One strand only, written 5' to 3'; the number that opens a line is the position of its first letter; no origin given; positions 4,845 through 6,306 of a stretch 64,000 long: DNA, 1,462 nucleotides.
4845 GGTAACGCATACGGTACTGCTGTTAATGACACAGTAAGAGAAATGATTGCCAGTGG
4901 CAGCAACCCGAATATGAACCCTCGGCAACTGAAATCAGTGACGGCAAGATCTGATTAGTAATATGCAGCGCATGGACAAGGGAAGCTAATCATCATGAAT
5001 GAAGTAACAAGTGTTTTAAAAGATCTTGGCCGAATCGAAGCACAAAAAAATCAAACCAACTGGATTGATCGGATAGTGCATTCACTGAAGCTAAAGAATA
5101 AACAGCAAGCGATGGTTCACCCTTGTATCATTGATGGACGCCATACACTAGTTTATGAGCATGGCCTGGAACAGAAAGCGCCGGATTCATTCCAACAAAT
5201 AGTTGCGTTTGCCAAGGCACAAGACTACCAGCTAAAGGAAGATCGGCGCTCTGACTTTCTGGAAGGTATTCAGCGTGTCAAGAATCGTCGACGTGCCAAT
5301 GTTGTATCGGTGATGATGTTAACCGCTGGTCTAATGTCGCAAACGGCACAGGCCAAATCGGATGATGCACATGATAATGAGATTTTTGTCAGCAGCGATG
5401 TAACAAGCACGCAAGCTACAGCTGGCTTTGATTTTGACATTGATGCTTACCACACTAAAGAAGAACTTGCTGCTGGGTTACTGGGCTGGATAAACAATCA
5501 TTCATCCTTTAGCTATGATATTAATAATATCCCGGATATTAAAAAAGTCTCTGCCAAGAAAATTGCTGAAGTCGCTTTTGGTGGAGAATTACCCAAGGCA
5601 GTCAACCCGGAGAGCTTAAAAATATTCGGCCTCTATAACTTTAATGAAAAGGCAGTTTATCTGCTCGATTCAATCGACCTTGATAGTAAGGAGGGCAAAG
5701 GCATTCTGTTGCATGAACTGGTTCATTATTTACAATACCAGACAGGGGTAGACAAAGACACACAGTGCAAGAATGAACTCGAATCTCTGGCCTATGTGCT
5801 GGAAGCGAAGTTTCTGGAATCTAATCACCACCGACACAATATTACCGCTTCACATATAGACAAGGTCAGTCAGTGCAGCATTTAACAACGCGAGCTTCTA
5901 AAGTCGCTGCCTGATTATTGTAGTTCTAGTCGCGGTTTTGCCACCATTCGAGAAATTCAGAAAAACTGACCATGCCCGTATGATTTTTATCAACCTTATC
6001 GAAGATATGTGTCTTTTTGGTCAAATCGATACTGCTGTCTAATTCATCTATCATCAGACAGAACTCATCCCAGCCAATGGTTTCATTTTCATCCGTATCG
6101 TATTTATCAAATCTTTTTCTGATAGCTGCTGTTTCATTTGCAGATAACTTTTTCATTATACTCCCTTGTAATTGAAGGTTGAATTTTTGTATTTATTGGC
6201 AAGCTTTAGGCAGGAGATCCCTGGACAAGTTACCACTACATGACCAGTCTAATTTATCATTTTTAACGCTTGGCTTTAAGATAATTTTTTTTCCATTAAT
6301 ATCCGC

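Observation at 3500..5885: Unassigned three-gene cluster: small wHTH protein plus tandem paralogous bitopic membrane proteins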

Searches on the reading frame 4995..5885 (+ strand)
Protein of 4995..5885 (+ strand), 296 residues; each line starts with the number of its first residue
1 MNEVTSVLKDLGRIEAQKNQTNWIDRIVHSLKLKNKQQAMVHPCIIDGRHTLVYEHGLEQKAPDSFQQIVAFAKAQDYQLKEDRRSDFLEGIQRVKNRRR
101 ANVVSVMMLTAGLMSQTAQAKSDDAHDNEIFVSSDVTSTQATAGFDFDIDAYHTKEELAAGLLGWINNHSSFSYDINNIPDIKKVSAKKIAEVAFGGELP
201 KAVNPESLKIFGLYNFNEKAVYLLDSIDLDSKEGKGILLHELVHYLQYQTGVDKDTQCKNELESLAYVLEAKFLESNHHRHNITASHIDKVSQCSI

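Call 4: search_protein_families(library=pfam, proteins=[window:4995-5885:+], max_evalue=1)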
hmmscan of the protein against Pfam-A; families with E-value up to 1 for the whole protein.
window:4995-5885:+ (296 aa): 5 families
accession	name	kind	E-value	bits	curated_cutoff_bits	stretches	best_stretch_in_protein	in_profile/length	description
PF20352.3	DUF6647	-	0.00017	21.8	24.1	1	156-252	37-127/174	Domain of unknown function (DUF6647)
PF12112.13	DUF3579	-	0.00027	21.8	25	1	22-81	21-88/90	Protein of unknown function (DUF3579)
PF04450.18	BSP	-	0.015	15.6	23.8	0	231-266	99-131/207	Peptidase of plants and bacteria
PF20573.4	DUF6782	-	0.018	14.8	27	1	211-258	69-114/241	Putative metallopeptidase family (DUF6782)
PF13699.11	eCIS_core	-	0.052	14.2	22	1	225-251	52-78/79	eCIS core domain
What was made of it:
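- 5046..5258 (+): g3 DUF3579 domain (aa 18-88), with VHPC at aa 41-44. PF12112 21.8 bits, below the cut-off of 25 (call 4).
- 5355..5882 (+): g3 mature domain (aa 121-296), a putative zinc metallopeptidase. HELVH is at nt 5712-5726, and Cys258 and Cys294 are invariant. DUF6647 21.8 bits against a cut-off of 24.1 (call 4).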

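Call 5: search_protein_families(library=ncbifam, proteins=[window:4995-5885:+], max_evalue=1)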
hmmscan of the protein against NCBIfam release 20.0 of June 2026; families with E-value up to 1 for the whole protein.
window:4995-5885:+ (296 aa): 1 family
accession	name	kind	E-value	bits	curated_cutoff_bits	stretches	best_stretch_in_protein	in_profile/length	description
NF047776.1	LIC11485_Nterm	subfamily_domain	0.00017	21.4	80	1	65-103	41-79/105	LIC_11485 family protein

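Call 7: search_solved_structures(query=window:4995-5885:+, max_evalue=10, show_alignments=2)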
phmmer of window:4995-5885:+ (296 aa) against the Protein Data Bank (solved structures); distinct sequences matched with E-value up to 10: 4.
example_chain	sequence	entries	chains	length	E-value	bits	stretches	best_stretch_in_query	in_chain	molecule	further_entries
9jvr_A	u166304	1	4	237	0.3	13.9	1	217-282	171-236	De novo designed 1GFL-15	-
5gr8_A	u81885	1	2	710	0.41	13.4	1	166-204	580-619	Leucine-rich repeat receptor-like protein kinase PEPR1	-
8gz3_N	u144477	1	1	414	0.67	12.7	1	214-284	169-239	Green Fluorescent Protein, Anti-Fab (kappa) nanobody[TP1170] chimera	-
9fia_B4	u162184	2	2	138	2.2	11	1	26-45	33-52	CHCH domain-containing protein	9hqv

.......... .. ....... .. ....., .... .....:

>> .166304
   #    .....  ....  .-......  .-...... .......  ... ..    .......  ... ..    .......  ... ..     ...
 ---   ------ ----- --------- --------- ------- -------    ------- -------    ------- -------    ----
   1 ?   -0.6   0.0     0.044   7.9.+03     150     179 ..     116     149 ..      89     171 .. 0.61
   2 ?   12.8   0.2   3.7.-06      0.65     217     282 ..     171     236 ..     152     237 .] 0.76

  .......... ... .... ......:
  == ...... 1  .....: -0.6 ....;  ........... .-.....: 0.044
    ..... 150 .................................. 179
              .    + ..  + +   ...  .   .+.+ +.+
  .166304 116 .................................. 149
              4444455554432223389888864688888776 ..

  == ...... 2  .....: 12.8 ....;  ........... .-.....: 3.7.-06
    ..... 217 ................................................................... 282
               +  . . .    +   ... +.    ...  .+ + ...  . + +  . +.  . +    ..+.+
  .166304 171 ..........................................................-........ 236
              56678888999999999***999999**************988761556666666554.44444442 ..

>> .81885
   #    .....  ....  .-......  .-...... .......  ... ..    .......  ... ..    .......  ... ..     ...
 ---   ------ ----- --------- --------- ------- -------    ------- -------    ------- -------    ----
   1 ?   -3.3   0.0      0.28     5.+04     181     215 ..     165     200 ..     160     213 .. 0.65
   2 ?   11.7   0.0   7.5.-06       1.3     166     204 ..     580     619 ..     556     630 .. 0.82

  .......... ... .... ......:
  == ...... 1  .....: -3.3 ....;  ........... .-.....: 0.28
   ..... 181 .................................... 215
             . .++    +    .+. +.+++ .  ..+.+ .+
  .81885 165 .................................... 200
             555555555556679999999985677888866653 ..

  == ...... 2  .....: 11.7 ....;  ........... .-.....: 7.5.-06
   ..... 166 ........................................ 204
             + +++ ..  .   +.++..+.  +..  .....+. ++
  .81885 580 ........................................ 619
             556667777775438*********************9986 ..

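Call 13: find_homologous_proteins(query=window:4995-5885:+, max_evalue=0.001)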
Query window:4995-5885:+ (296 aa): 181 proteins with E <= 0.001 among 1314 candidates; the best 120 are listed.
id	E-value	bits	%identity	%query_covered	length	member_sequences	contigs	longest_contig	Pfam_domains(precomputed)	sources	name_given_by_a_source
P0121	7.5e-193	657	100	100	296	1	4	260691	-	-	-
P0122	1.8e-153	528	80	99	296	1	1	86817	-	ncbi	-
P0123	8.8e-149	513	77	99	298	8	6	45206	-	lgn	-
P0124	1.2e-148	512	77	99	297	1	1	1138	PF12112.14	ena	-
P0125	1.2e-148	512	78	100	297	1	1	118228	PF12112.14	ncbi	-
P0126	1.4e-147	509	75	100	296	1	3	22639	-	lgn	-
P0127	1.5e-146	505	76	99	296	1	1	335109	-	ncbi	-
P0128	3.8e-146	504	76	100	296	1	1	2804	-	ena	-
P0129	1.1e-145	502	76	99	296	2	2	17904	-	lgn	-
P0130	9.8e-145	499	77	99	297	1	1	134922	PF12112.14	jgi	jgi:hypothetical protein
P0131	1.2e-143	496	74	99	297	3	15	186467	-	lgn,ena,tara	tara:strand:+ start:439 stop:1332 length:894 start_codon:yes stop_codon:yes gene_type:complete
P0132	3.5e-143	494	75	99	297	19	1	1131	PF12112.14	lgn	-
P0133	4.6e-143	494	74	100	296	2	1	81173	PF12112.14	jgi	jgi:hypothetical protein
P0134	6.8e-142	490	74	99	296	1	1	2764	-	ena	-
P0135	1.8e-141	489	75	99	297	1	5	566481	PF12112.14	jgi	jgi:Protein of unknown function (DUF3579)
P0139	2.2e-140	485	72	99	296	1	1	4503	PF12112.14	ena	-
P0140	4.0e-140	484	72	99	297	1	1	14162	PF12112.14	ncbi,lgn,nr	ncbi:MAG: hypothetical protein DHS20C09_06010 [marine bacterium B5-7]|nr:MAG: hypothetical protein D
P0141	4.9e-140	484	73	100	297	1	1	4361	PF12112.14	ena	-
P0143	2.1e-139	482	73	99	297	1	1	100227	PF12112.14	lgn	-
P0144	3.0e-139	481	73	100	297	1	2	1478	PF12112.14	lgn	-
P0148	2.2e-137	475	71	100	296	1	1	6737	PF12112.14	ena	-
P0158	6.2e-134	464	72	100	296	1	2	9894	PF12112.14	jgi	-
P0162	6.1e-133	461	71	100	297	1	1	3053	PF12112.14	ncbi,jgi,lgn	ncbi:MAG: hypothetical protein ACI9XC_002766 [Gammaproteobacteria bacterium]|jgi:hypothetical protei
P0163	7.0e-133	460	70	100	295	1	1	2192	PF12112.14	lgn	-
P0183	5.2e-128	444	67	98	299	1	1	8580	PF12112.14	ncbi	-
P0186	5.2e-126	438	67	100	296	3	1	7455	PF20352.3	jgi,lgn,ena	-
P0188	6.6e-125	434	68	99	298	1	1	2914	PF20352.3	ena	-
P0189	1.0e-124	434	68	97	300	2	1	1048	PF12112.14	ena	-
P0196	7.2e-119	414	65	100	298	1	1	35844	PF12112.14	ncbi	-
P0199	4.1e-113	396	63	99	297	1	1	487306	PF20352.3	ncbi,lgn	-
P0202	2.6e-108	380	58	100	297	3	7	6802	PF20352.3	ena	-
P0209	8.2e-101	355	55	98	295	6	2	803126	-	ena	-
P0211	8.1e-100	352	55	98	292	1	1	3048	PF12112.14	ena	-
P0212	1.4e-99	351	56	99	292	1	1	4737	PF12112.14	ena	-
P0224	7.9e-94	332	53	93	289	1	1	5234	PF20352.3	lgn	-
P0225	1.0e-92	329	54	96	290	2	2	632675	PF20352.3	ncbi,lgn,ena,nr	ncbi:MAG: hypothetical protein GKR93_11120 [Gammaproteobacteria bacterium]|nr:hypothetical protein [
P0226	2.6e-91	324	52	93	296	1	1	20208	PF20352.3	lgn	-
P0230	7.7e-90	319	52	95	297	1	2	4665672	-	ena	-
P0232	2.6e-89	318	53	92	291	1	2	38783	PF20352.3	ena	-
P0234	2.0e-88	315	51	92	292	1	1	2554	PF12112.14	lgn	-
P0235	2.6e-88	314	52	93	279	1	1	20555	PF20352.3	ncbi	-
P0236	5.8e-88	313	55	89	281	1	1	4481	PF20352.3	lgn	-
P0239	6.0e-87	310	50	92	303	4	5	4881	PF20352.3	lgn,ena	-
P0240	1.5e-86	308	54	88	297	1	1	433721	PF20352.3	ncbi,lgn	-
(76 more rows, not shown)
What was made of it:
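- On DUF6647 (PF20352) / peptidase clan MA: Several full-length homologs carry a precomputed PF20352 hit (call 13).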

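Call 14: find_encoding_contigs(protein=P0230, flank=7000, max_places=2)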
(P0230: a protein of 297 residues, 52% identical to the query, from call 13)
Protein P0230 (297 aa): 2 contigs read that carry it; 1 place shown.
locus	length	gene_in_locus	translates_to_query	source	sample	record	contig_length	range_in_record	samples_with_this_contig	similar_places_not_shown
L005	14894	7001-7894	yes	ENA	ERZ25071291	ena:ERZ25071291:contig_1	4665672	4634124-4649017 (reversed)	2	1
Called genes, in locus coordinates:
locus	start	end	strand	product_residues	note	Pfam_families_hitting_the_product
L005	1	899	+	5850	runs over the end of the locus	?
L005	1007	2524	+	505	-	PF02321:OEP (faint)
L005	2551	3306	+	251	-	PF25917:BSH_RND (weak), PF25973:BSH_CzcB (faint)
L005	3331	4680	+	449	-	-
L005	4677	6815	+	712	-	PF02163:Peptidase_M50 (weak), PF25973:BSH_CzcB (faint)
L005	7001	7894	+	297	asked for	-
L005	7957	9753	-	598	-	-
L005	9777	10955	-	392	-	PF00155:Aminotran_1_2 (weak), PF01041:DegT_DnrJ_EryC1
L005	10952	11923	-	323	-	PF00535:Glycos_transf_2, PF10111:Glyco_tranf_2_2 (faint), PF13641:Glyco_tranf_2_3 (weak)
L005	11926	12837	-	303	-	PF13489:Methyltransf_23, PF08242:Methyltransf_12 (faint), PF13847:Methyltransf_31 (weak)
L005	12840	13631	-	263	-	-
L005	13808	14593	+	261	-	PF14518:Haem_oxygenas_2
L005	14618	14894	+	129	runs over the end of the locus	-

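Call 15: find_encoding_contigs(protein=P0209, flank=7000, max_places=2)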
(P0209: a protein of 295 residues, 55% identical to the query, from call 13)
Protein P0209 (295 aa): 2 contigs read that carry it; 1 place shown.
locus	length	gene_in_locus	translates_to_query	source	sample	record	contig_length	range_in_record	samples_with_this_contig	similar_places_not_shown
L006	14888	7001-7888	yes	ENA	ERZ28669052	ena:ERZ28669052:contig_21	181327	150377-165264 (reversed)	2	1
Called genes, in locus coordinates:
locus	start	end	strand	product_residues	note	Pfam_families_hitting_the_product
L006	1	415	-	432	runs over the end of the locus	PF00324:AA_permease, PF13520:AA_permease_2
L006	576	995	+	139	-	-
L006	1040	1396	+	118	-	PF01042:Ribonuc_L-PSP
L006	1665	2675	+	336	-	PF04199:Cyclase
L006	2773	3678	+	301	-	PF02900:LigB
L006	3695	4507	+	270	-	PF02900:LigB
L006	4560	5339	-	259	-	PF02698:DUF218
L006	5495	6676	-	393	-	PF14294:DUF4372, PF01609:DDE_Tnp_1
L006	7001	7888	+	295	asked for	-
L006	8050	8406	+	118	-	-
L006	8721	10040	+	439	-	PF05697:Trigger_N, PF00254:FKBP_C, PF05698:Trigger_C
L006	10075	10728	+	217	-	PF00574:CLP_protease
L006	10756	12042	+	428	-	PF06689:zf-C4_ClpX, PF01078:Mg_chelatase (faint), PF05496:RuvB_N (weak), PF00004:AAA, PF07724:AAA_2, PF07728:AAA_5 (weak), PF13401:AAA_22 (faint), PF10431:ClpB_D2-small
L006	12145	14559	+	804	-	PF02190:LON_substr_bdg, PF00004:AAA, PF07728:AAA_5, PF22667:Lon_lid, PF05362:Lon_C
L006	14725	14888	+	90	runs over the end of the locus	PF00216:Bac_DNA_binding, PF18291:HU-HIG (weak)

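Call 16: find_encoding_contigs(protein=P0225, flank=7000, max_places=2)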
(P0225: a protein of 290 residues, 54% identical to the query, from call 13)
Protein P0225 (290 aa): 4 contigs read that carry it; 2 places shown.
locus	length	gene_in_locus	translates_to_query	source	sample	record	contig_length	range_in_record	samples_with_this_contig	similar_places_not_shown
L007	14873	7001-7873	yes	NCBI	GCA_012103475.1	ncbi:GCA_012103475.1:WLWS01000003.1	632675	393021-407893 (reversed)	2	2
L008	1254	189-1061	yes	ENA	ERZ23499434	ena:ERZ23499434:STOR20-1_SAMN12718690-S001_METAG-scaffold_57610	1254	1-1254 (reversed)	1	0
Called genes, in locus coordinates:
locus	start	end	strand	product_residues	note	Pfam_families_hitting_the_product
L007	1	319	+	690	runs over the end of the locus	PF14525:AraC_binding_2, PF00165:HTH_AraC (faint), PF12833:HTH_18, PF00296:Bac_luciferase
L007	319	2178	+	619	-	PF05960:DUF885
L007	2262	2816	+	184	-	-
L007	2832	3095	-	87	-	PF02597:ThiS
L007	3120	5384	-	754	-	PF01315:Ald_Xan_dh_C, PF02738:MoCoBD_1, PF20256:MoCoBD_2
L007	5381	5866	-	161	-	PF00111:Fer2 (weak), PF01799:Fer2_2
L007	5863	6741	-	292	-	PF00941:FAD_binding_5, PF03450:CO_deh_flav_C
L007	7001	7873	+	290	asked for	PF20352:DUF6647 (weak)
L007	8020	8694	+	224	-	PF01292:Ni_hydr_CYTB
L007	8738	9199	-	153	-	PF01322:Cytochrom_C_2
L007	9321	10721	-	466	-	PF01425:Amidase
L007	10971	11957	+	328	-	PF04909:Amidohydro_2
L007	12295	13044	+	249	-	PF04909:Amidohydro_2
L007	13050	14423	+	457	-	PF00209:SNF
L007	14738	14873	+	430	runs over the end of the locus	PF00501:AMP-binding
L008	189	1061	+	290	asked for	PF20352:DUF6647 (weak)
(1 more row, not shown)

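Call 27: predict_structure(alignment_id=A2)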
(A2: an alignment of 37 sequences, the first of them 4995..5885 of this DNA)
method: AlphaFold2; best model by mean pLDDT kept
length: 296 residues; sequences in the alignment: 37
mean_pLDDT: 59.3   pTM: 0.52
mean pLDDT of the five models: 59.3, 57.8, 55.3, 52.5, 49.1
residues with pLDDT >= 90: 2; 70-90: 121; 50-70: 78; < 50: 95
segments of 3 or more residues with pLDDT < 50: 1-37, 93-149
pLDDT, mean of each block of 10 residues (from residue 1): 30 30 31 43 74 82 80 82 71 44 39 28 25 21 37 74 72 74 87 75 73 77 84 71 67 58 65 58 68 61
secondary structure, 60 per line:
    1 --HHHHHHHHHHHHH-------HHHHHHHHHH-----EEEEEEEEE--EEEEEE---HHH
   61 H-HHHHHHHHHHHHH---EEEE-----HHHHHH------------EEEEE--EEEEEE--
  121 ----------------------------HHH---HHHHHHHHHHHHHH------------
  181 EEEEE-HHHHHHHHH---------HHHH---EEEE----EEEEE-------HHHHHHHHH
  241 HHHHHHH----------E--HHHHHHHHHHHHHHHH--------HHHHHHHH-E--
elements in order: H3-15 H23-32 E38-46 E49-54 H58-61 H63-75 E79-82 H88-93 E106-110 E113-118 H155-168 E181-185 H187-195 H205-208 E212-215 E220-224 H232-247 H261-276 H285-292
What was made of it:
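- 5046..5258 (+): Modelled pLDDT is about 80 (call 27).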

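Call 30: fold_search(model_id=the predicted structure, library=pdb)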
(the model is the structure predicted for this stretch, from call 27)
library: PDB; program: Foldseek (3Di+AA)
matches with E <= 10: 212; with E <= 0.001: 0
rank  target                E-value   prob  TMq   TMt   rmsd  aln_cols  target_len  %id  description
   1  4qhj_A                4.7e-02  0.94  0.23  0.53   5.8       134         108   17  Crystal structure of Methanocaldococcus jannaschii selecase mutant I100F+H107F (released 2014-07-16)
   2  1wh9_MODEL_1_A        6.4e-01  0.14  0.12  0.24  11.6        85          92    6  Solution structure of the KH domain of human ribosomal protein S3 (released 2004-11-28)
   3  5xyi_D                7.3e-01  0.09  0.14  0.18  22.5       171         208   11  Small subunit of Trichomonas vaginalis ribosome (released 2017-08-30)
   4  6o8z_c                7.7e-01  0.10  0.12  0.16  20.4       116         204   16  Cryo-EM image reconstruction of the 70S Ribosome Enterococcus faecalis Class04 (released 2020-09-16)
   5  9q7q_w                8.7e-01  0.16  0.13  0.17  16.5        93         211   10  ABCE1-eRF1-RNC-AMD1C (released 2026-03-04)
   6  7pwo_H1               8.7e-01  0.14  0.12  0.19  10.4        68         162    7  Cryo-EM structure of Giardia lamblia ribosome at 2.75 A resolution (released 2022-04-20)
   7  4bts_AC               1.1e+00  0.14  0.14  0.17  15.8       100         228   11  THE CRYSTAL STRUCTURE OF THE EUKARYOTIC 40S RIBOSOMAL SUBUNIT IN COMPLEX WITH EIF1 AND EIF1A (released 2013-07-17)
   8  3j6x_S3               1.1e+00  0.08  0.13  0.16  20.6       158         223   10  S. cerevisiae 80S ribosome bound with Taura syndrome virus (TSV) IRES, 5 degree rotation (Class II) (released 2014-06-11)
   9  7oya_D2               1.2e+00  0.12  0.14  0.17  16.7       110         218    8  Cryo-EM structure of the 1 hpf zebrafish embryo 80S ribosome (released 2022-07-13)
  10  9zrg_AD               1.2e+00  0.14  0.13  0.16  16.3        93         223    9  Structure of naked mole-rat ribosome (non-rotated) (released 2026-02-18)
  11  5xxu_D                1.2e+00  0.08  0.14  0.19  22.3       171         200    9  Small subunit of Toxoplasma gondii ribosome (released 2017-08-30)
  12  9mr4_w                1.2e+00  0.08  0.14  0.17  22.6       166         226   10  NAC: Ribosome nascent chain complex(Oxa1L) (released 2025-08-20)
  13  5u3f_A                1.4e+00  0.33  0.18  0.17   4.8        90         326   10  Structure of Mycobacterium tuberculosis IlvE, a branched-chain amino acid transaminase, in complex with D-cycloserine  (released 2017-03-22)
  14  6m6v_A                1.4e+00  0.15  0.14  0.28   8.6        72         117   14  Crystal structure the toxin-antitoxin MntA-HepT (released 2020-09-30)
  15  5opt_m                1.4e+00  0.11  0.13  0.18  12.4        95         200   15  Structure of KSRP in context of Trypanosoma cruzi 40S (released 2017-11-15)
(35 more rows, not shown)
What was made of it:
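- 5355..5882 (+): The best fold match is selecase 4qhj at E=0.047, probability 0.94 (call 30).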

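Call 40: search_protein_families(library=padloc, proteins=[window:4995-5885:+], max_evalue=1)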
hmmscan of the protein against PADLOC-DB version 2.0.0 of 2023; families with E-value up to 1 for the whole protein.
window:4995-5885:+ (296 aa): 0 families

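Call 41: search_protein_families(library=phrogs, proteins=[window:4995-5885:+], max_evalue=1)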
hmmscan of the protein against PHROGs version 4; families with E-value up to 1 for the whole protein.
window:4995-5885:+ (296 aa): 3 families
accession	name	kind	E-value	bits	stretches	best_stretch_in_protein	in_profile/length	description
phrog_37197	-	unknown function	0.036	14.6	1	209-261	36-86/166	-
phrog_13742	-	other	0.072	13.7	1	209-269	36-96/248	peptidase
phrog_16199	-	unknown function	0.15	13.3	0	78-130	9-61/114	-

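Call 62: search_solved_structures(query=A2, max_evalue=10, show_alignments=3)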
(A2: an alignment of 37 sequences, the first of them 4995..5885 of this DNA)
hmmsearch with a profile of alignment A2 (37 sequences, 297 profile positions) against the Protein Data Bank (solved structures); distinct sequences matched with E-value up to 10: 4.
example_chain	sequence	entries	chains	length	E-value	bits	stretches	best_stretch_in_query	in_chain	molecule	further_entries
2l9d_A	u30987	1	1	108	0.021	17.2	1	15-82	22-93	Uncharacterized protein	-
5gr8_A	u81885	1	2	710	0.14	14.5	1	180-207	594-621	Leucine-rich repeat receptor-like protein kinase PEPR1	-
2k9l_A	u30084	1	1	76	0.27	13.6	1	143-194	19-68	RNA polymerase sigma factor RpoN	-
2k9m_A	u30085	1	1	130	1.1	11.6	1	143-194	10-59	RNA polymerase sigma factor RpoN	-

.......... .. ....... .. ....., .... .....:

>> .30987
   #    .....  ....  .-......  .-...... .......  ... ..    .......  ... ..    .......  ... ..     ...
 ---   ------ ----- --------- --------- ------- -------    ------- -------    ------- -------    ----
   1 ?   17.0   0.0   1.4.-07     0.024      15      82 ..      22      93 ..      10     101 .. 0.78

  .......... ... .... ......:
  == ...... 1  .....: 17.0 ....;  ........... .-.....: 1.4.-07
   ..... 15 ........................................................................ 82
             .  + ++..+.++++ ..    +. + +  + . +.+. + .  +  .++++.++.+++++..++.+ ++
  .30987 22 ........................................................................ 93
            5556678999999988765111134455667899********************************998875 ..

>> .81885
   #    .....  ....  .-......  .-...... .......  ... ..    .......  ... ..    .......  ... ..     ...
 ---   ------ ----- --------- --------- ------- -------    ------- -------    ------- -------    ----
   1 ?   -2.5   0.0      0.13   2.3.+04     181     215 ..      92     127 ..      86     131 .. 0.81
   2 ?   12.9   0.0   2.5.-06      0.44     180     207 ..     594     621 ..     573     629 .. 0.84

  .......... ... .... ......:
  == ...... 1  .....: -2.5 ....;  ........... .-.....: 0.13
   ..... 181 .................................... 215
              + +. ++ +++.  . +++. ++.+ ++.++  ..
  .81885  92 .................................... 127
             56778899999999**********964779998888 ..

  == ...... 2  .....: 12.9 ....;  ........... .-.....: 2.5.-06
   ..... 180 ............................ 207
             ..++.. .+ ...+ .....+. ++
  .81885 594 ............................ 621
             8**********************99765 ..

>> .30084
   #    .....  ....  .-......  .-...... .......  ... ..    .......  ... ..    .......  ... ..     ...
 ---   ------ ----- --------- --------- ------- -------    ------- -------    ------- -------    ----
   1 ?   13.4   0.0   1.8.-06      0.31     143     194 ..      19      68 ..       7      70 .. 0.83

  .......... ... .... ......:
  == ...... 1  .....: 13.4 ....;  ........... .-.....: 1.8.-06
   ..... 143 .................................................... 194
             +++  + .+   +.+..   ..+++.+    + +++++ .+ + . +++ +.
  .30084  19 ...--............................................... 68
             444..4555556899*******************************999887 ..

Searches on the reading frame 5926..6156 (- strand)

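Call 4: search_protein_families(library=pfam, proteins=[window:5926-6156:-], max_evalue=1)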
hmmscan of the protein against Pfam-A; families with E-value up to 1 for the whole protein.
window:5926-6156:- (76 aa): 8 families
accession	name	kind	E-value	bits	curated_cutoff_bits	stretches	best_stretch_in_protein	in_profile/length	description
PF00036.39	EF-hand_1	-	2.2e-12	46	25.4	2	51-73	5-27/29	EF hand domain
PF13499.12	EF-hand_7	-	5.7e-11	43.1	30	1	11-72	3-66/67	EF-hand domain pair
PF13405.12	EF-hand_6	-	9.1e-11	40.9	25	2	12-38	2-28/30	EF-hand domain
PF13833.12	EF-hand_8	-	0.00028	21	28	1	49-74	28-53/54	EF-hand domain pair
PF13202.12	EF-hand_5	-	0.00031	20.5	25.9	1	51-68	4-21/25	EF hand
PF24082.1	SPEF2_C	-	0.013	15.7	27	1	21-70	65-117/197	SPEF2 C-terminal domain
PF25825.1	SAPC2_N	-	0.034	14.5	27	1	50-74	12-36/80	SAPC2 EF-hand like N-terminal domain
PF09720.15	Unstab_antitox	-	0.15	12.6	23.3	1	4-31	26-53/54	Putative addiction module component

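Call 5: search_protein_families(library=ncbifam, proteins=[window:5926-6156:-], max_evalue=1)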
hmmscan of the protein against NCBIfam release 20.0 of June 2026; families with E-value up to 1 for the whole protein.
window:5926-6156:- (76 aa): 2 families
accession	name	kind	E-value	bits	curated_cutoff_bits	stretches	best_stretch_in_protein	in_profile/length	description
NF041410.1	XopAW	subfamily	0.00024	21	120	1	14-68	107-158/235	XopAW family type III secretion system calcium-binding effector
NF003584.0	PRK05248.3-5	equivalog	0.062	13.6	190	1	27-73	68-116/122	hypothetical protein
